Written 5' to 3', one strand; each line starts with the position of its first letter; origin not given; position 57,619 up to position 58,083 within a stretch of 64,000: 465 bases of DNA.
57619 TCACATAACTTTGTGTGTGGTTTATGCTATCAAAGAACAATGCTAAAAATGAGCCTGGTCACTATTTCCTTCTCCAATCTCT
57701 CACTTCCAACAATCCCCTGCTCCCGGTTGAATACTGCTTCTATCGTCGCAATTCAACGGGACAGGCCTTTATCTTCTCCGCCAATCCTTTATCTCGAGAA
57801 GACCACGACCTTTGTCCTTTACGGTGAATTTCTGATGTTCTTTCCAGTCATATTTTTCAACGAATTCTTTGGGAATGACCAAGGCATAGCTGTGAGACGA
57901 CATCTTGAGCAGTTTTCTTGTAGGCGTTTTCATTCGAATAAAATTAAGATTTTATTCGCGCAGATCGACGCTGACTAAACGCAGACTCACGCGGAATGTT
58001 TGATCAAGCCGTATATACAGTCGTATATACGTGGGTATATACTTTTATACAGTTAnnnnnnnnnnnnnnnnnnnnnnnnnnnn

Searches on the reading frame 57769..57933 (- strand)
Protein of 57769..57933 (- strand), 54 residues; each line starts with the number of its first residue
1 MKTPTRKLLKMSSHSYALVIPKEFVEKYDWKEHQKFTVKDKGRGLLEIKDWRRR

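Call 22: search_protein_families(library=pfam, proteins=[window:57772-57933:-], max_evalue=1)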
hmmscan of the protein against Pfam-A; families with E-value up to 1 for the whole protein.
seq(54 aa): 3 families
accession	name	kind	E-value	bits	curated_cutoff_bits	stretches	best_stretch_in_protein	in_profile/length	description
PF04014.23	MazE_antitoxin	-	3.1e-05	24.3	24.7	1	15-48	7-40/48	Antidote-toxin recognition MazE, bacterial antitoxin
PF02362.26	B3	-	0.017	15.5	30.1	1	10-42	7-43/101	B3 DNA binding domain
PF06652.17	Methuselah_N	-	0.16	12.4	21.5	1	11-44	17-54/179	Methuselah N-terminus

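Call 28: find_homologous_proteins(query=A1, max_evalue=0.001)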
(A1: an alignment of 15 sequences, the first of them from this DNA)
Query A1 (15 sequences) (54 aa, profile of the alignment): 2092 proteins with E <= 0.001 among 4309 candidates; the best 120 are listed.
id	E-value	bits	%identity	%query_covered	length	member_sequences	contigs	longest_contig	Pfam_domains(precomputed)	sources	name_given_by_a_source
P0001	1.0e-21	94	100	100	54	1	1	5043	-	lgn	-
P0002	2.4e-21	93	67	96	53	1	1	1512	PF04014.24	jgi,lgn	jgi:bifunctional DNA-binding transcriptional regulator/antitoxin component of YhaV-PrlF toxin-antito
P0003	3.4e-21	93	54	100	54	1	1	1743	PF04014.24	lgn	-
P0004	3.9e-21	92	63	100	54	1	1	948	PF04014.24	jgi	jgi:bifunctional DNA-binding transcriptional regulator/antitoxin component of YhaV-PrlF toxin-antito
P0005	9.0e-21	91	43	87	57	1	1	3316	PF04014.24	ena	-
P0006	1.1e-20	91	47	89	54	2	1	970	PF04014.24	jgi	-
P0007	1.6e-20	90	41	91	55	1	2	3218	PF04014.24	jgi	-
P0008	1.8e-20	90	53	100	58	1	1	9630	-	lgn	-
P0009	1.8e-20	90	55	89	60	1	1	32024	-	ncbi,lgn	ncbi:MAG: hypothetical protein WD850_01520 [Candidatus Spechtbacterales bacterium]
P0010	1.9e-20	90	48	87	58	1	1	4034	-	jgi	-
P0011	2.0e-20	90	48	91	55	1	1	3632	-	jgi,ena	-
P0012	2.1e-20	90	45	93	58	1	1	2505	-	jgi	-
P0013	2.5e-20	90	43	93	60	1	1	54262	-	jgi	-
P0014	3.4e-20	89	42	89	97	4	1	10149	PF04014.24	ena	-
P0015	3.8e-20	89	67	96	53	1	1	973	-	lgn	-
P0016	4.3e-20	89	55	98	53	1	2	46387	PF04014.24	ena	-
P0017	4.5e-20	89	46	98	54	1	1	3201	PF04014.24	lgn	-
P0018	4.8e-20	89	54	100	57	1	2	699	PF04014.24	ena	-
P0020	1.1e-19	88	46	94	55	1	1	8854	PF04014.24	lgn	-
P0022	1.2e-19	88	40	93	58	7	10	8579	PF04014.24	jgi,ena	-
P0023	1.3e-19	88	40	89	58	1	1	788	PF04014.24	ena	-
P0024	1.4e-19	87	50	91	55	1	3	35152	PF04014.24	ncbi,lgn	-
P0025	1.4e-19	87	38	87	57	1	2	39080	PF04014.24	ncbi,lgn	ncbi:MAG: AbrB/MazE/SpoVT family DNA-binding domain-containing protein [Minisyncoccales bacterium]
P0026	1.6e-19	87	46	89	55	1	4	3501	PF04014.24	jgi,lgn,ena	-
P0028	1.7e-19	87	46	89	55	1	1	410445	PF04014.24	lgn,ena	-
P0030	1.9e-19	87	43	91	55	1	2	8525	PF04014.24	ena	-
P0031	2.1e-19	87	43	87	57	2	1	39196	PF04014.24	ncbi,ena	-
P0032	2.2e-19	87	45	91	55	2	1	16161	PF04014.24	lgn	-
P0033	2.2e-19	87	46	89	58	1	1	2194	PF04014.24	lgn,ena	-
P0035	2.6e-19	87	50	89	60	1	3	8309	PF04014.24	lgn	-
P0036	2.6e-19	87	41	94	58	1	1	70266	PF04014.24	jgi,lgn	-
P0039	3.0e-19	86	43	94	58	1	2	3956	PF04014.24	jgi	jgi:antitoxin component of MazEF toxin-antitoxin module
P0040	3.1e-19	86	46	91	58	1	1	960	PF04014.24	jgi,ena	-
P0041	3.4e-19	86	44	89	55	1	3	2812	PF04014.24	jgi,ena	-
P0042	3.4e-19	86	46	89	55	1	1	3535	PF04014.24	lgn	-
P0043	3.7e-19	86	50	100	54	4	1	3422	PF04014.24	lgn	-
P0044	3.7e-19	86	43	91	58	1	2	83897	PF04014.24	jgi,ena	-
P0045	3.8e-19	86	42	93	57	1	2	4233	PF04014.24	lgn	-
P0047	4.1e-19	86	48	89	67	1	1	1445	PF04014.24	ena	-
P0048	4.3e-19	86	40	93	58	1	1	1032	PF04014.24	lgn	-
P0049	4.4e-19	86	39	94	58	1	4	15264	PF04014.24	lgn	-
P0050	4.6e-19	86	41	94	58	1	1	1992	PF04014.24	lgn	-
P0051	4.7e-19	86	41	85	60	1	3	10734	PF04014.24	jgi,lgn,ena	-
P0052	4.8e-19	86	47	91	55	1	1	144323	PF04014.24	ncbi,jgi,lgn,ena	ncbi:MAG: AbrB/MazE/SpoVT family DNA-binding domain-containing protein [Parcubacteria group bacteriu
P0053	4.9e-19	86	50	89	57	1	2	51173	PF04014.24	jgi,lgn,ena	jgi:bifunctional DNA-binding transcriptional regulator/antitoxin component of YhaV-PrlF toxin-antito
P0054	4.9e-19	86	42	89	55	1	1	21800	PF04014.24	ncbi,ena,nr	ncbi:MAG: hypothetical protein Q8L11_04680 [Candidatus Moranbacteria bacterium]|nr:hypothetical prot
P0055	5.1e-19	86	47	91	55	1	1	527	PF04014.24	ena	-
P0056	5.5e-19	86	50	100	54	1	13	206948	PF04014.24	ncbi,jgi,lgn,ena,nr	ncbi:MAG: hypothetical protein ACD_7C00302G0008 [uncultured bacterium]|nr:MAG: hypothetical protein 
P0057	5.6e-19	85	45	91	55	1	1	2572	PF04014.24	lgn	-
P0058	5.9e-19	85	43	85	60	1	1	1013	PF04014.24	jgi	jgi:antitoxin component of MazEF toxin-antitoxin module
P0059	5.9e-19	85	47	87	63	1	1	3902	PF04014.24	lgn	-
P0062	6.4e-19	85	47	94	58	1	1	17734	PF04014.24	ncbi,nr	ncbi:AbrB/MazE/SpoVT family DNA-binding domain-containing protein [Candidatus Pacebacteria bacterium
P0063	6.5e-19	85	43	94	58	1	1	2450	PF04014.24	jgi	-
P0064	6.9e-19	85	48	89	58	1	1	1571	PF04014.24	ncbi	-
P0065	7.2e-19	85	43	91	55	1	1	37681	PF04014.24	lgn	-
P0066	7.3e-19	85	45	94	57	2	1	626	PF04014.24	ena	-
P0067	7.4e-19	85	46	89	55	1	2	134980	PF04014.24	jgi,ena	-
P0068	7.8e-19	85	45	87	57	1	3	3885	PF04014.24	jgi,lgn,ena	-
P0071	8.3e-19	85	43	85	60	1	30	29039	PF04014.24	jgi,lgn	jgi:antitoxin component of MazEF toxin-antitoxin module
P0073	9.1e-19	85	38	93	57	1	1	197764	PF04014.24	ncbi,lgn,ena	-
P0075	9.2e-19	85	44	89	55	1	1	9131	PF04014.24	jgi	jgi:antitoxin component of MazEF toxin-antitoxin module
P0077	9.6e-19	85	46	89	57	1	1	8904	PF04014.24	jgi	jgi:hypothetical protein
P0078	9.7e-19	85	45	87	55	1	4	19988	PF04014.24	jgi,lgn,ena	-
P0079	1.0e-18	85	42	89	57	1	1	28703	PF04014.24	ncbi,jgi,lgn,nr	ncbi:MAG: AbrB/MazE/SpoVT family DNA-binding domain-containing protein [Candidatus Pacebacteria bact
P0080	1.0e-18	85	45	87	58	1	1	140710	PF04014.24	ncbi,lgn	ncbi:MAG: AbrB/MazE/SpoVT family DNA-binding domain-containing protein [Candidatus Doudnabacteria ba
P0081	1.0e-18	85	46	89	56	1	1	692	PF04014.24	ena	-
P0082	1.0e-18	85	45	94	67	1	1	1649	PF04014.24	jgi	-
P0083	1.1e-18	85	41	89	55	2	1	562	PF04014.24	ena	-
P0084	1.1e-18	85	46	89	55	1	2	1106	PF04014.24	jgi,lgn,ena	-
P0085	1.1e-18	85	43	91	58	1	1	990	PF04014.24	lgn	-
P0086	1.1e-18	85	49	87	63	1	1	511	PF04014.24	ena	-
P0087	1.2e-18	84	40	87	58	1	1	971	PF04014.24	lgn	-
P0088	1.2e-18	84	42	96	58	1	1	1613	PF04014.24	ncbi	-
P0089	1.3e-18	84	49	91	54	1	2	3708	PF04014.24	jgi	jgi:bifunctional DNA-binding transcriptional regulator/antitoxin component of YhaV-PrlF toxin-antito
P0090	1.4e-18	84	38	96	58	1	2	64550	PF04014.24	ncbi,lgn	ncbi:MAG: AbrB/MazE/SpoVT family DNA-binding domain-containing protein [Minisyncoccia bacterium]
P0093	1.4e-18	84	58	98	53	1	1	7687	PF04014.24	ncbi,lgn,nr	ncbi:AbrB/MazE/SpoVT family DNA-binding domain-containing protein [Patescibacteria group bacterium]|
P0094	1.5e-18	84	47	91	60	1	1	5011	PF04014.24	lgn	-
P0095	1.5e-18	84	42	96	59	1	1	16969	PF04014.24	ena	-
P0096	1.5e-18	84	46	89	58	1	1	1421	PF04014.24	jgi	jgi:antitoxin component of MazEF toxin-antitoxin module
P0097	1.6e-18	84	43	91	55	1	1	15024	PF04014.24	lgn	-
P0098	1.6e-18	84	41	94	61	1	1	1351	PF04014.24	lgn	-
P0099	1.6e-18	84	53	87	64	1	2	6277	PF04014.24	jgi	-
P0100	1.6e-18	84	41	91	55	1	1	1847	PF04014.24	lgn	-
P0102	1.7e-18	84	44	89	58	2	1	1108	PF04014.24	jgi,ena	-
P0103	1.7e-18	84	41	85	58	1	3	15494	PF04014.24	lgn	-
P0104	1.7e-18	84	43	91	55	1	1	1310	PF04014.24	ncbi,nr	ncbi:MAG: hypothetical protein U0946_00675 [Patescibacteria group bacterium]|nr:hypothetical protein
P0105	1.7e-18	84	46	89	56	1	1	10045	PF04014.24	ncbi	-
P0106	1.8e-18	84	46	89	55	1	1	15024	PF04014.24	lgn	-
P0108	1.9e-18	84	34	87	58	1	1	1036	PF04014.24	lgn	-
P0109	1.9e-18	84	40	96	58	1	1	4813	PF04014.24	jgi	-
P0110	2.0e-18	84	44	89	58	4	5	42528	PF04014.24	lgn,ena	-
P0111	2.1e-18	84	43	94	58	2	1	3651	PF04014.24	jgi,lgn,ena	-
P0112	2.2e-18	84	36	61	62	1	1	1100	PF04014.24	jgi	jgi:bifunctional DNA-binding transcriptional regulator/antitoxin component of YhaV-PrlF toxin-antito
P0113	2.3e-18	84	46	91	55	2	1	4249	PF04014.24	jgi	-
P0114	2.3e-18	83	53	91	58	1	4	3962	PF04014.24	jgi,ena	-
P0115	2.3e-18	83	44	89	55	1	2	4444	PF04014.24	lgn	-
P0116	2.4e-18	83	33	89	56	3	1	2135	PF04014.24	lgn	-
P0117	2.4e-18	83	43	91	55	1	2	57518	PF04014.24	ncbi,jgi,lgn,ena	-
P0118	2.5e-18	83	45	91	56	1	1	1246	PF04014.24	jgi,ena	-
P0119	2.5e-18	83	51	87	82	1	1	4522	PF04014.24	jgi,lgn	jgi:bifunctional DNA-binding transcriptional regulator/antitoxin component of YhaV-PrlF toxin-antito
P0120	2.6e-18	83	47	91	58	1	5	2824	PF04014.24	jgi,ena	-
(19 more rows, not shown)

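Call 31: find_related_loci(query=A2, collection=metagenome_contigs, flank=4000)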
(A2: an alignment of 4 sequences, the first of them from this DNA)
Query A2 (54 aa) in metagenome_contigs; peptide patterns used: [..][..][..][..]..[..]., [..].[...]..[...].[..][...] (x = any residue, [..] = any of these).
600 stretches matched a pattern (row limit reached: there are more); 49 encode a relative of the query (tblastn E <= 1e-3); 49 distinct loci.
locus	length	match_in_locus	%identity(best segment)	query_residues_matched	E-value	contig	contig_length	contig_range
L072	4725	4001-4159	70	1-53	2e-22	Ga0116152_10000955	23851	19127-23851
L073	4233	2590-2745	63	3-54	5e-21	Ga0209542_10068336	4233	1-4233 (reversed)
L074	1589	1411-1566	65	3-54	6e-21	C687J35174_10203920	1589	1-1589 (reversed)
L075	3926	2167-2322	67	3-54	2e-20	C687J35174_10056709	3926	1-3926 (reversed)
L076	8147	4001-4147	69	6-54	2e-19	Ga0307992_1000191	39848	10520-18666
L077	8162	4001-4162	61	1-54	6e-19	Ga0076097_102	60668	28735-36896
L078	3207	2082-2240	62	1-53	6e-19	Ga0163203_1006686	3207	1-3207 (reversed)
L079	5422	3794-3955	61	1-54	6e-19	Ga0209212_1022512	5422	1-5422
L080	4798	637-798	59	1-54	8e-19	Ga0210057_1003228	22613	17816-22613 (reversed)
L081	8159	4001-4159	60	2-54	1e-18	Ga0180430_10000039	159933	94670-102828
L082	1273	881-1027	67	6-54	2e-18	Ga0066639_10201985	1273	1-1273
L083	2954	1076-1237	57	1-54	2e-18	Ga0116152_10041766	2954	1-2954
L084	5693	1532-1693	54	1-54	5e-18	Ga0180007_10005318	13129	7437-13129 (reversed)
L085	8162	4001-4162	57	1-54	1e-17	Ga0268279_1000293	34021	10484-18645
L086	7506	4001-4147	59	6-54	1e-17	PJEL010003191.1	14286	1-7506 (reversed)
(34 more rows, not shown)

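Call 45: search_solved_structures(query=A3, max_evalue=1, show_alignments=2)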
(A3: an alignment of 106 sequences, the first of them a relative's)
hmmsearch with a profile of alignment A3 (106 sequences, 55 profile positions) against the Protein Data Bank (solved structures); distinct sequences matched with E-value up to 1: 9.
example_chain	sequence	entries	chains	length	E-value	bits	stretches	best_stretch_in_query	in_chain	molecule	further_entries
1z0r_A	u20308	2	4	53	0.028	17.4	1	21-54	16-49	Transition state regulatory protein abrB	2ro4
2k1n_A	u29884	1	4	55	0.032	17.3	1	21-54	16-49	AbrB family transcriptional regulator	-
1yfb_A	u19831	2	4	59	0.036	17.1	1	20-54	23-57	Transition state regulatory protein abrB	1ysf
4es8_A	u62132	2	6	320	0.09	15.8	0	13-39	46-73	Epf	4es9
5itm_A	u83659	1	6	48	0.21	14.6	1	11-47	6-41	AbrB family transcriptional regulator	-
5itj_A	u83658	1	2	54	0.27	14.3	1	11-47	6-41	AbrB family transcriptional regulator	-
2l66_A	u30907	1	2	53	0.28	14.2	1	11-47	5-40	Transcriptional regulator, AbrB family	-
3qxy_A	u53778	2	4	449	0.65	13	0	25-48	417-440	N-lysine methyltransferase SETD6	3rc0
9vyb_A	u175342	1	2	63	0.71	12.9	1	5-51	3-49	Addiction module antidote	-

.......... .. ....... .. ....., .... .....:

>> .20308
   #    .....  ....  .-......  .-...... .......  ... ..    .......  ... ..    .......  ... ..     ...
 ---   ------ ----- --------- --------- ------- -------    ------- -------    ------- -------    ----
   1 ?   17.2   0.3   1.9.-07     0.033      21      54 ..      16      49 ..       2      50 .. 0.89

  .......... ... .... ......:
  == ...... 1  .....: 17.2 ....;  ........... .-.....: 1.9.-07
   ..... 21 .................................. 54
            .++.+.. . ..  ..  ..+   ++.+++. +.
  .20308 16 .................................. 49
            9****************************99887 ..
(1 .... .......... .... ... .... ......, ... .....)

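Call 47: predict_structure(alignment_id=A3)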
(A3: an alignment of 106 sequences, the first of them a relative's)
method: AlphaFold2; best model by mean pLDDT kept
length: 54 residues; sequences in the alignment: 106
mean_pLDDT: 89.1   pTM: 0.60
mean pLDDT of the five models: 89.1, 88.3, 88.1, 86.8, 86.3
residues with pLDDT >= 90: 44; 70-90: 5; 50-70: 5; < 50: 0
segments of 3 or more residues with pLDDT < 50: none
pLDDT, mean of each block of 10 residues (from residue 1): 80 93 92 93 93 74
secondary structure, 60 per line:
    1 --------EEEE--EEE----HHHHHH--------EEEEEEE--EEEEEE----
elements in order: E9-12 E15-17 H22-27 E36-42 E45-50

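Call 49: search_protein_families(library=ncbifam, proteins=[window:57769-57933:-], max_evalue=0.01)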
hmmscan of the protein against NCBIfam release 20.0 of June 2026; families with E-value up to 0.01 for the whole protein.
window:57769-57933:- (54 aa): 0 families

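Call 50: fold_search(model_id=the predicted structure, library=pdb)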
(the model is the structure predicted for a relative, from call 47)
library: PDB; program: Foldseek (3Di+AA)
matches with E <= 10: 33; with E <= 0.001: 0
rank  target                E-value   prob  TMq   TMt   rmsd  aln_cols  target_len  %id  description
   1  2mrn_MODEL_1_A        2.4e-01  0.92  0.60  0.51   3.4        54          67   18  Structure of truncated EcMazE (released 2015-02-04)
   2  1ub4_C                2.9e-01  0.97  0.64  0.49   2.6        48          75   21  crystal structure of MazEF complex (released 2003-05-20)
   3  5itj_A                2.9e-01  0.90  0.54  0.59   3.7        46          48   26  The structure of histone-like protein (released 2017-01-25)
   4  3o27_A                3.3e-01  0.72  0.51  0.47   5.8        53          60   28  The crystal structure of C68 from the hybrid virus-plasmid pSSVx (released 2011-01-19)
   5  3o27_B                4.2e-01  0.82  0.58  0.55   5.5        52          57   25  The crystal structure of C68 from the hybrid virus-plasmid pSSVx (released 2011-01-19)
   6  5itm_F                5.5e-01  0.69  0.50  0.57   3.8        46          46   26  The structure of truncated histone-like protein (released 2017-01-25)
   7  7xi6_A                5.9e-01  0.63  0.51  0.49   3.6        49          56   14  Crystal structure of C56 from pSSVi (released 2023-04-19)
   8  2l66_MODEL_1_A        6.3e-01  0.54  0.50  0.51   4.6        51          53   24  The DNA-recognition fold of Sso7c4 suggests a new member of SpoVT-AbrB superfamily from archaea. (released 2011-09-07)
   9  1mvf_D                6.7e-01  0.90  0.58  0.69   2.6        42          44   21  MazE addiction antidote (released 2003-06-10)
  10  2mru_MODEL_1_A        8.7e-01  0.82  0.60  0.64   2.9        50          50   20  Structure of truncated EcMazE-DNA complex (released 2015-02-04)
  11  9a4b_A                9.3e-01  0.75  0.62  0.36   4.3        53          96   13  Integrative model of ABRB-ATPE by crosslinking MS and deep learning (released 2024-09-18)
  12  5itm_E                1.1e+00  0.54  0.52  0.59   3.6        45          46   27  The structure of truncated histone-like protein (released 2017-01-25)
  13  5l6m_D                1.2e+00  0.85  0.67  0.53   2.0        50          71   20  Structure of Caulobacter crescentus VapBC1 (VapB1deltaC:VapC1 form) (released 2016-12-28)
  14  5itm_A                1.2e+00  0.47  0.51  0.56   3.8        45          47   27  The structure of truncated histone-like protein (released 2017-01-25)
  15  1yfb_A                1.4e+00  0.82  0.71  0.73   3.0        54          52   15  The solution structure of the N-domain of the transcription factor abrB (released 2005-04-12)
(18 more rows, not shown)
